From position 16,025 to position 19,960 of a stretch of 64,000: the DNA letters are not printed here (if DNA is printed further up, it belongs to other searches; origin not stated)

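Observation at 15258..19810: ABC ATPase followed by a 1211-aa ABC-2 permease fused to an M1 zinc aminopeptidase domain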

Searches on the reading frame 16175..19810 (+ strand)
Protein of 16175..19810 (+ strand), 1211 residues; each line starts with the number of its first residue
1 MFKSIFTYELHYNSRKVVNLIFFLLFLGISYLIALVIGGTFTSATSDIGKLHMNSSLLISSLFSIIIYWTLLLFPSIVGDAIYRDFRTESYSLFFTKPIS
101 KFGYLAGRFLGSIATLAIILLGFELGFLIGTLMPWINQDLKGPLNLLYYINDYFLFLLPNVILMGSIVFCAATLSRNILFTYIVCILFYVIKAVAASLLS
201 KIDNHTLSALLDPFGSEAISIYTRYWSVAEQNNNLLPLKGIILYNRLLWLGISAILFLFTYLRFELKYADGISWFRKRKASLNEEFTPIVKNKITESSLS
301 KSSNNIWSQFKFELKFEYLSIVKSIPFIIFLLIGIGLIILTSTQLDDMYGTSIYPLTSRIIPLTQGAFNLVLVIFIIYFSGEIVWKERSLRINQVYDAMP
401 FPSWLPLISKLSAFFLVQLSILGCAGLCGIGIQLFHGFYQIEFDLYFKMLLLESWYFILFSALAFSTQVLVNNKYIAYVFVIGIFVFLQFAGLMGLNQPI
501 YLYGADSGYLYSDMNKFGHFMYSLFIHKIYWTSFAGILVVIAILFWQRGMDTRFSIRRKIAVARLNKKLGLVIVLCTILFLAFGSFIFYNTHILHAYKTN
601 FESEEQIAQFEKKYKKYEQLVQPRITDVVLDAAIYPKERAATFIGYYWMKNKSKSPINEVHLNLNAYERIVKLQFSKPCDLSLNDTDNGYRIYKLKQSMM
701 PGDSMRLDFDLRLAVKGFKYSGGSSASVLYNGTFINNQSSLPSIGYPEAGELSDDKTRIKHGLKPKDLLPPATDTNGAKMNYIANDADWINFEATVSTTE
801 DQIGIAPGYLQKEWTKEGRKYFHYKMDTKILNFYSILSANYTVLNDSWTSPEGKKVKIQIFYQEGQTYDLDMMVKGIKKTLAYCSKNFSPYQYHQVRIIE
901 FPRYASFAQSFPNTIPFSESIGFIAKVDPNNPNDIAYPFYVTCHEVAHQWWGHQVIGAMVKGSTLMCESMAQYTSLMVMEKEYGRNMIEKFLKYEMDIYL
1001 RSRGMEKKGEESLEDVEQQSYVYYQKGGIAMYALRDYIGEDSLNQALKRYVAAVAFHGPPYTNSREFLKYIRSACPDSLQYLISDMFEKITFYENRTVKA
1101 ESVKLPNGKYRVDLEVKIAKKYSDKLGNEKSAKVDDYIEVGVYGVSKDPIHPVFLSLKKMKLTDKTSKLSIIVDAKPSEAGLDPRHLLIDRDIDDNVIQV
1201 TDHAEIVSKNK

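Call 6: search_protein_families(library=pfam, proteins=[window:16175-19810:+], max_evalue=0.1)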
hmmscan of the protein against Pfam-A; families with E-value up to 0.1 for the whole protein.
window:16175-19810:+ (1211 aa): 1 family
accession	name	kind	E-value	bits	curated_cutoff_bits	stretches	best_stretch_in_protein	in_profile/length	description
PF01433.26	Peptidase_M1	-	2e-14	54.2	27.7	1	878-1073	7-205/218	Peptidase family M1 domain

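Call 7: search_protein_families(library=ncbifam, proteins=[window:16175-19810:+], max_evalue=0.1)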
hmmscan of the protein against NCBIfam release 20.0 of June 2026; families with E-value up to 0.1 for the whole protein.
window:16175-19810:+ (1211 aa): 1 family
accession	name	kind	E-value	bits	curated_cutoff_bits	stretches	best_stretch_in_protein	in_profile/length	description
TIGR02412.1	pepN_strep_liv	equivalog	0.0001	20.8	591.2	1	866-1058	217-413/832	aminopeptidase N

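Call 8: find_homologous_proteins(query=window:16175-19810:+)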
Query window:16175-19810:+ (1211 aa): 498 proteins with E <= 0.001 among 8000 candidates; the best 120 are listed.
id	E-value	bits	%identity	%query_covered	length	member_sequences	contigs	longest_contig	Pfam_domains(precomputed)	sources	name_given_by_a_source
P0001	0.0e+0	2743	100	100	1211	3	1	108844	PF01433.27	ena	-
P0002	0.0e+0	1929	68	100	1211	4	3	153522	PF01433.27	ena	-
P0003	0.0e+0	1197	46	99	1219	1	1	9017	PF01433.27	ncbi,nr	ncbi:MAG: hypothetical protein IIA88_00440 [Bacteroidetes bacterium]|nr:hypothetical protein [Bacter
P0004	0.0e+0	1183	46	99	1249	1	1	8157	PF01433.27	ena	-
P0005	0.0e+0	1180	46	99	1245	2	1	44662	PF12730.14,PF01433.27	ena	-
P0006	0.0e+0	1158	47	94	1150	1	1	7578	PF01433.27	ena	-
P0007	0.0e+0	1125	44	99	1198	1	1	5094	PF12730.14,PF01433.27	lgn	-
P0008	0.0e+0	1120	44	99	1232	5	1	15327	PF12730.14,PF01433.27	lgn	-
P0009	0.0e+0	1118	46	99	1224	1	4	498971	PF01433.27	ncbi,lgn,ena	-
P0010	0.0e+0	1116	44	99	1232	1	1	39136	PF12730.14,PF01433.27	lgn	-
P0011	0.0e+0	1115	44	99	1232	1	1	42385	PF12730.14,PF01433.27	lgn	-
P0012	0.0e+0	1115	44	99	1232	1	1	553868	PF12730.14,PF01433.27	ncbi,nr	ncbi:MAG: M1 family aminopeptidase [Bacteroidia bacterium]|nr:M1 family aminopeptidase [Bacteroidia 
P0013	0.0e+0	1111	45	99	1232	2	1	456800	PF12730.14,PF01433.27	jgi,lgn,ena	-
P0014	0.0e+0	1110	44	99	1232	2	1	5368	PF12730.14,PF01433.27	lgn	-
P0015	0.0e+0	1109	44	99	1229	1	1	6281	PF12730.14,PF01433.27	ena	-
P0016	0.0e+0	1107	44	99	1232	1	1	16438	PF12730.14,PF01433.27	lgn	-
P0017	0.0e+0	1105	45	99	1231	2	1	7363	PF12730.14,PF01433.27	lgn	-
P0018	0.0e+0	1103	45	99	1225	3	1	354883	PF12730.14,PF01433.27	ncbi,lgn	ncbi:MAG: M1 family aminopeptidase [Bacteroidota bacterium]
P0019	0.0e+0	1103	44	99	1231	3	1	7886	PF12730.14,PF01433.27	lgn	-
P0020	0.0e+0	1102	44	99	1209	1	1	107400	PF12730.14,PF01433.27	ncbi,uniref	ncbi:ABC transporter permease/M1 family aminopeptidase [Hymenobacter sp. B81]|uniref:ABC transporter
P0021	0.0e+0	1098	44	99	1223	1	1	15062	PF01433.27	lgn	-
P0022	0.0e+0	1093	44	99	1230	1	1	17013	PF12730.14,PF01433.27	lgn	-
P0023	0.0e+0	1091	45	92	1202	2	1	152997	PF12730.14,PF01433.27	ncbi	-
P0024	0.0e+0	1087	43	99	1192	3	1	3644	PF12679.14,PF01433.27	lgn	-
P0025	0.0e+0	1084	44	99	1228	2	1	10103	PF12679.14,PF12730.14,PF01433.27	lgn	-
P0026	0.0e+0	1084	43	99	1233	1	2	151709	PF12730.14,PF01433.27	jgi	jgi:ABC-2 type transport system permease protein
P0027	0.0e+0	1084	44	100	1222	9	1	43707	PF12730.14,PF01433.27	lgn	-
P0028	0.0e+0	1082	44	100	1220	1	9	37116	PF01433.27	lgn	-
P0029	0.0e+0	1079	43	99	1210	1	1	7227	PF12730.14,PF01433.27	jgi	jgi:ABC-2 type transport system permease protein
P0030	0.0e+0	1076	44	99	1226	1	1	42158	PF01433.27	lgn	-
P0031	0.0e+0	1076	43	99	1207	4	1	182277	PF12730.14,PF01433.27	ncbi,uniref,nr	ncbi:hypothetical protein FY528_09625 [Hymenobacter lutimineralis]|uniref:Peptidase M1 membrane alan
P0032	0.0e+0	1075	43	100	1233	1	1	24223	PF12730.14,PF01433.27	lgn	-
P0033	0.0e+0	1075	43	99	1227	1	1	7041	PF12679.14,PF12730.14,PF01433.27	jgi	-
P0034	0.0e+0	1075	43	100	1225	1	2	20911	PF12730.14,PF01433.27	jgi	jgi:ABC-2 type transport system permease protein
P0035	0.0e+0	1069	43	99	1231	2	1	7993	PF12730.14,PF01433.27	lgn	-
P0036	0.0e+0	1067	44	99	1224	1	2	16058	PF12730.14,PF01433.27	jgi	jgi:ABC-2 type transport system permease protein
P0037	0.0e+0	1064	42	100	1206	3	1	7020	PF12679.14,PF01433.27,PF12698.14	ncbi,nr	ncbi:MAG TPA: M1 family aminopeptidase [Thermoanaerobaculia bacterium]|nr:M1 family aminopeptidase [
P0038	0.0e+0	1055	44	99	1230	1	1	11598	PF12730.14,PF01433.27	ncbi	-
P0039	0.0e+0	1048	40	99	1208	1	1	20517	PF12730.14,PF01433.27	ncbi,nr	ncbi:MAG: hypothetical protein JWM27_3334 [Gemmatimonadetes bacterium]|nr:hypothetical protein [Gemm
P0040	0.0e+0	1037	42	99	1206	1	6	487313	PF12730.14,PF01433.27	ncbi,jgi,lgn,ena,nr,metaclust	ncbi:MAG: hypothetical protein A2W99_11725 [Bacteroidetes bacterium GWF2_33_16]|nr:MAG: hypothetical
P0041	0.0e+0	1036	42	99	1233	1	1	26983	PF12730.14,PF01433.27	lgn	-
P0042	0.0e+0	1036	41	99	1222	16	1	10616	PF12730.14,PF01433.27,PF12698.14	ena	-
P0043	0.0e+0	1033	42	99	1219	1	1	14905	PF01433.27,PF12698.14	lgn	-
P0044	0.0e+0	1031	41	100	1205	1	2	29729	PF12730.14,PF01433.27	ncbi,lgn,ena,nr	ncbi:MAG: ABC transporter permease [Candidatus Aminicenantes bacterium]|nr:ABC transporter permease 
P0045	0.0e+0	1030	42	99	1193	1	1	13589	PF01433.27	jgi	-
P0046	0.0e+0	1030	40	99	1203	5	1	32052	PF01433.27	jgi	jgi:hypothetical protein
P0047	0.0e+0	1029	42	99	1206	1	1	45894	PF12730.14,PF01433.27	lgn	-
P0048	0.0e+0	1025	42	99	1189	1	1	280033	PF01433.27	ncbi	-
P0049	0.0e+0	1023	40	99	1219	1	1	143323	PF12730.14,PF01433.27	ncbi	ncbi:M1 family aminopeptidase [Hymenobacter terrigena]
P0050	0.0e+0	1021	39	99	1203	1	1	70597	PF12730.14,PF01433.27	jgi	jgi:ABC-2 type transport system permease protein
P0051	0.0e+0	1020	41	99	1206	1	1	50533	PF12730.14,PF01433.27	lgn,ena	-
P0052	0.0e+0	1019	42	99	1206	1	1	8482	PF12730.14,PF01433.27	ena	-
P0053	0.0e+0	1017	42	99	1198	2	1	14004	PF12730.14,PF01433.27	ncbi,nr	ncbi:MAG TPA: M1 family aminopeptidase [Bryobacteraceae bacterium]|nr:M1 family aminopeptidase [Bryo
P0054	0.0e+0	1017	41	99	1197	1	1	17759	PF01433.27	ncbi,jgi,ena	ncbi:MAG TPA: M1 family aminopeptidase [Thermoanaerobaculia bacterium]|jgi:ABC-type transport system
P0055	3.8e-298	1010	41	99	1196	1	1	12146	PF12730.14,PF01433.27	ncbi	-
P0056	1.1e-297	1009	40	99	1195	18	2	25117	PF01433.27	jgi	-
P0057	1.3e-296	1005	40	99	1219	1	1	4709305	PF12730.14,PF01433.27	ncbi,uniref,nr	ncbi:ABC transporter permease/M1 family aminopeptidase [Hymenobacter siberiensis]|uniref:ABC transpo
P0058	1.7e-296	1005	40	99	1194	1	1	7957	PF12679.14,PF01433.27,PF12698.14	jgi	jgi:ABC-type transport system involved in multi-copper enzyme maturation permease subunit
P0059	2.2e-296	1004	39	99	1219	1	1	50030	PF12730.14,PF01433.27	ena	-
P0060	3.7e-296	1003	41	99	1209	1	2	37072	PF01433.27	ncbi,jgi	jgi:hypothetical protein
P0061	1.9e-295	1001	41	99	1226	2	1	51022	PF01433.27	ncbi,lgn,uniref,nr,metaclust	ncbi:ABC transporter permease/M1 family aminopeptidase [Microscilla marina]|uniref:Membrane protein,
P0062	3.3e-295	1000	40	99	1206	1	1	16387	PF01433.27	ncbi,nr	ncbi:MAG: hypothetical protein KOO66_13885 [Bacteroidales bacterium]|nr:hypothetical protein [Bacter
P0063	1.3e-294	998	40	99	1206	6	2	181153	PF12730.14,PF01433.27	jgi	jgi:hypothetical protein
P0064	1.4e-294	998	42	99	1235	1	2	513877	PF12679.14,PF12730.14,PF01433.27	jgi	jgi:ABC-2 type transport system permease protein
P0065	1.9e-294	998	41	99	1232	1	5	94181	PF12730.14,PF01433.27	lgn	-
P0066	2.3e-294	998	40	99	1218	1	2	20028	PF12730.14,PF01433.27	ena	-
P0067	2.3e-294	998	40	99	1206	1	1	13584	PF01433.27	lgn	-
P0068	2.4e-294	997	39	100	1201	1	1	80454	PF01433.27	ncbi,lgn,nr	ncbi:MAG: hypothetical protein HYV63_33645 [Candidatus Schekmanbacteria bacterium]|nr:hypothetical p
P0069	3.1e-293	994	41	99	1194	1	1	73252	PF01433.27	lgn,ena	-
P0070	3.8e-293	994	40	100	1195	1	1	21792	PF12679.14,PF01433.27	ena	-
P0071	4.2e-292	990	39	99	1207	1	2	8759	PF01433.27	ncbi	-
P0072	1.6e-291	988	40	99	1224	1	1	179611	PF12730.14,PF01433.27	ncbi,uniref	ncbi:M1 family aminopeptidase [Hymenobacter glaciei]|uniref:M1 family aminopeptidase n=1 Tax=Hymenob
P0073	9.7e-291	986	40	99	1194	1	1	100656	PF12679.14,PF01433.27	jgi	-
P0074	6.3e-290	983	40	99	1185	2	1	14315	PF01433.27,PF12698.14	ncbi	ncbi:MAG TPA: M1 family aminopeptidase [Thermoanaerobaculia bacterium]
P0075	9.4e-290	982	41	93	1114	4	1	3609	PF01433.27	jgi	jgi:hypothetical protein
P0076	1.3e-289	982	39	100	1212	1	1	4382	PF12730.14,PF01433.27,PF12698.14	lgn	-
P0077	1.5e-289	982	40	100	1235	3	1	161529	PF12679.14,PF12730.14,PF01433.27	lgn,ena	-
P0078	4.1e-289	980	38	99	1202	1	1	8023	PF01433.27,PF12698.14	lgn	-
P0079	5.1e-289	980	40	99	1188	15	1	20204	PF01433.27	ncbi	-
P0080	6.8e-289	979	40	99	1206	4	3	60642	PF12730.14,PF01433.27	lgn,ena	-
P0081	1.4e-288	978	39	99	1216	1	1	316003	PF01433.27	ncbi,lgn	-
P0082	4.6e-288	977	40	95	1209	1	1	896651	PF01433.27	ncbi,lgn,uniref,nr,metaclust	ncbi:Peptidase family M1 [Catalinimonas alkaloidigena]|uniref:Peptidase family M1 n=1 Tax=Catalinimo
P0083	8.5e-288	976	40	99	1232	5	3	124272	PF12730.14,PF01433.27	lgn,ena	-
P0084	1.3e-287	975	42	99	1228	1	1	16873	PF12730.14,PF01433.27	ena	-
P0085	2.4e-287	974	39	99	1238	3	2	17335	PF01433.27,PF12698.14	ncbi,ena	-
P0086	4.2e-287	973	40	99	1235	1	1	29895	PF12730.14,PF01433.27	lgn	-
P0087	7.7e-287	973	39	99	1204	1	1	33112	PF12679.14,PF12730.14,PF01433.27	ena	-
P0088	8.4e-287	972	39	99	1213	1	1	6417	PF01433.27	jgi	jgi:hypothetical protein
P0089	9.3e-287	972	40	99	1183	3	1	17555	PF12679.14,PF01433.27,PF12698.14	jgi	jgi:ABC-type transport system involved in multi-copper enzyme maturation permease subunit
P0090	6.3e-286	970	39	100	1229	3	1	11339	PF12730.14,PF01433.27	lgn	-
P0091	1.0e-285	969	39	99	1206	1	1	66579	PF12679.14,PF12730.14,PF01433.27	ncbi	-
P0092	2.5e-285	968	39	100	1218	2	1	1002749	PF12730.14,PF01433.27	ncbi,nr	ncbi:MAG: ABC transporter permease [Taibaiella sp.]|nr:ABC transporter permease [Taibaiella sp.]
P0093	3.1e-285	967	40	99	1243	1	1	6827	PF01433.27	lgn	-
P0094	2.0e-284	965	39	99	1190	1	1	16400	PF12679.14,PF01433.27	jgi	jgi:ABC-type transport system involved in multi-copper enzyme maturation permease subunit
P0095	3.4e-284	964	40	99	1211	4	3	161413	PF12730.14,PF01433.27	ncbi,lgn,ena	-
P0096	3.8e-284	964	40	97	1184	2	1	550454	PF12730.14,PF01433.27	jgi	jgi:ABC-type transport system involved in multi-copper enzyme maturation permease subunit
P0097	4.1e-284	964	39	99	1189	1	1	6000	PF12679.14,PF01433.27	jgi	jgi:ABC-2 type transport system permease protein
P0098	9.1e-284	962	37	99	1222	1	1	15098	PF12730.14,PF01433.27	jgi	jgi:ABC-2 type transport system permease protein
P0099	3.4e-283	961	38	99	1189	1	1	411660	PF12679.14,PF01433.27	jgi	-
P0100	1.2e-282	959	41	99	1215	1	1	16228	PF12730.14,PF01433.27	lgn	-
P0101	1.5e-282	958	39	99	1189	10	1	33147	PF01433.27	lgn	-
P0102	1.7e-282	958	40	94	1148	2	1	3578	PF01433.27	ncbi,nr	ncbi:MAG TPA: M1 family aminopeptidase, partial [Thermoanaerobaculia bacterium]|nr:M1 family aminope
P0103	4.1e-282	957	40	99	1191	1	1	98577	PF01433.27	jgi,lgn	jgi:ABC-type transport system involved in multi-copper enzyme maturation permease subunit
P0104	5.9e-282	956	40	99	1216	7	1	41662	PF01433.27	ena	-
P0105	5.8e-281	953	41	91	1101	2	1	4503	PF01433.27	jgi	jgi:hypothetical protein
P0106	1.3e-280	952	39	99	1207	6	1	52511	PF01433.27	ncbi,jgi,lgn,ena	jgi:ABC-2 type transport system permease protein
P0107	1.4e-280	952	39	99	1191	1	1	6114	PF12679.14,PF01433.27,PF12698.14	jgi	jgi:ABC-type transport system involved in multi-copper enzyme maturation permease subunit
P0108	1.2e-279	949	41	99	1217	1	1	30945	PF01433.27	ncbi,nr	ncbi:MAG: hypothetical protein L3J20_03875 [Flavobacteriaceae bacterium]|nr:hypothetical protein [Fl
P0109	1.7e-279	948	40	99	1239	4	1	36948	PF12730.14,PF01433.27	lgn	-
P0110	1.9e-279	948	37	99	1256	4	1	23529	PF12730.14,PF01433.27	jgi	jgi:ABC-2 type transport system permease protein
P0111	2.7e-279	948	40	99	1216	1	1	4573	PF01433.27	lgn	-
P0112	4.8e-279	947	41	99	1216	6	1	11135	PF12730.14,PF01433.27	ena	-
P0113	9.0e-279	946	40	99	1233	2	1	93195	PF12730.14,PF01433.27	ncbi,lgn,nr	ncbi:MAG: M1 family aminopeptidase [Bacteroidota bacterium]|nr:M1 family aminopeptidase [Bacteroidot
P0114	9.5e-279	946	38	99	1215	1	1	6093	PF01433.27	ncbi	ncbi:MAG: M1 family aminopeptidase [Gemmatimonadaceae bacterium]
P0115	1.5e-278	945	39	99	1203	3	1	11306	PF12730.14,PF01433.27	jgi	jgi:hypothetical protein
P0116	3.2e-278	944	39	99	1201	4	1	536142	PF12730.14,PF01433.27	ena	-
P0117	3.7e-278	944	38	99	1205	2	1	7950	PF12730.14,PF01433.27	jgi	jgi:ABC-2 type transport system permease protein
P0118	4.5e-278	944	40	100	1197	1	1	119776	PF01433.27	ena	-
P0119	7.1e-278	943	39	99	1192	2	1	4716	PF12730.14,PF01433.27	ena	-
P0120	1.5e-277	942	37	99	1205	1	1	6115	PF12730.14,PF01433.27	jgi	jgi:ABC-2 type transport system permease protein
